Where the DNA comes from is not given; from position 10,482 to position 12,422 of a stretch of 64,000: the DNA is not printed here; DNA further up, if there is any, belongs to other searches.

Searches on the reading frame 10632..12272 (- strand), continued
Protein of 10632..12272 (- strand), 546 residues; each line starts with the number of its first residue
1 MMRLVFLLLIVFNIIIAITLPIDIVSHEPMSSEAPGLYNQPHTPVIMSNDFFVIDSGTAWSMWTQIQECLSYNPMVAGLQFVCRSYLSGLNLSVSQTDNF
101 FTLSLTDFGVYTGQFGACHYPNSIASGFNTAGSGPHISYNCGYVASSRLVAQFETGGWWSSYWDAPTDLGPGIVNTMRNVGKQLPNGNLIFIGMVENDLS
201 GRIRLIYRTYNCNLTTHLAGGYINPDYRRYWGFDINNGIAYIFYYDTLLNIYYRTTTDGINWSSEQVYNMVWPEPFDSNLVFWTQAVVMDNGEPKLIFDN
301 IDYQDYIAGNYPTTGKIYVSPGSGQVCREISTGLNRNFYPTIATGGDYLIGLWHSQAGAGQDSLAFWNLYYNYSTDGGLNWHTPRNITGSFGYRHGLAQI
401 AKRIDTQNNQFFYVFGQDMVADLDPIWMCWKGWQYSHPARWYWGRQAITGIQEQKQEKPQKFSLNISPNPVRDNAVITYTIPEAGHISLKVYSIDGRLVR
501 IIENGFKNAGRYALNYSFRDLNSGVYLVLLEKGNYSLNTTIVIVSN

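Call 62: fold_search(model_id=the predicted structure, library=pdb)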
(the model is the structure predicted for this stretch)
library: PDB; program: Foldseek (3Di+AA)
matches with E <= 10: 1565; with E <= 0.001: 378
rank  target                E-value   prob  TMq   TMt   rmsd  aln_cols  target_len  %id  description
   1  5mvh                  3.1e-10  1.00  0.49  0.64   5.7       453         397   11  Glycoside Hydrolase BACCELL_00856 (released 2017-04-26)
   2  4irt                  9.0e-10  1.00  0.50  0.66   5.6       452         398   12  Crystal structure of a putative neuraminidase (BACOVA_03493) from Bacteroides ovatus ATCC 8483 at 1.74 A resolution (released 2013-03-13)
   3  5mum                  1.2e-09  1.00  0.49  0.65   5.6       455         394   10  Glycoside Hydrolase BACINT_00347 (released 2017-04-26)
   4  5c86                  1.7e-09  1.00  0.38  0.42  15.4       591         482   10  Novel fungal alcohol oxidase with catalytic diversity among the AA5 family, apo form (released 2015-07-08)
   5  5c92                  6.6e-09  1.00  0.39  0.43  15.4       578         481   11  Novel fungal alcohol oxidase with catalytic diversity among the AA5 family, in complex with copper (released 2015-07-08)
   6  7drq_A                1.8e-08  1.00  0.43  0.47   8.7       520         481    8  Crystal structure of polysaccharide lyase Uly1 (released 2021-03-31)
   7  6byt_A                2.4e-08  1.00  0.40  0.45   8.3       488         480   10  Complex structure of LOR107 mutant (R320) with tetrasaccharide substrate (released 2018-02-07)
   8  5mul                  3.1e-08  1.00  0.45  0.62   6.3       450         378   10  Glycoside Hydrolase BT3686 bound to Glucuronic Acid (released 2017-04-26)
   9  5muk                  3.6e-08  1.00  0.46  0.63   6.1       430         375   10  Glycoside Hydrolase BT3686 (released 2017-04-26)
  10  6byx_A                6.0e-08  1.00  0.41  0.46   7.7       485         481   11  Complex structure of LOR107 mutant (R259N) with tetrasaccharide substrate (released 2018-02-07)
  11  7drq_B                6.6e-08  1.00  0.41  0.46   8.1       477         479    8  Crystal structure of polysaccharide lyase Uly1 (released 2021-03-31)
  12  6mgl_A                1.7e-07  1.00  0.27  0.21  21.1       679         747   10  Crystal structure of the catalytic domain from GH74 enzyme PoGH74 from Paenibacillus odorifer, D60A mutant in complex  (released 2019-01-23)
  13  8ub5                  3.2e-07  1.00  0.31  0.43  14.9       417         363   11  The Apo NanH structure from Clostridium perfringens (released 2024-09-04)
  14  3gvk_B                3.6e-07  1.00  0.39  0.33  12.9       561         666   10  Crystal structure of endo-neuraminidase NF mutant (released 2010-03-02)
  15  5m11                  3.8e-07  1.00  0.37  0.28  16.0       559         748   12  Structural and functional probing of PorZ, an essential bacterial surface component of the type-IX secretion system of h (released 2016-11-09)
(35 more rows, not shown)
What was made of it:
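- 10632..12272 (-): Paralog A gene. It encodes a 545/546-aa protein with a signal-peptide-like N-terminus, a six-bladed sialidase-like beta-propeller and a T9SS C-terminal sorting domain. The likely true start is the second ATG at 12269. Foldseek matches to GH145 and putative neuraminidase propellers, E 3e-10 (call 62).
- On Sialidase-like / GH145-like six-bladed beta-propeller: Foldseek top hits are 5mvh, 4irt and 5mum (GH145 and putative neuraminidase), E 3e-10 to 1e-9, TM 0.49-0.66 (call 62).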

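Call 67: find_encoding_contigs(protein=window:10632-12269:-, flank=3000, max_places=10)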
Protein window:10632-12269:- (545 aa): no gene with exactly this product is on record in the collection.
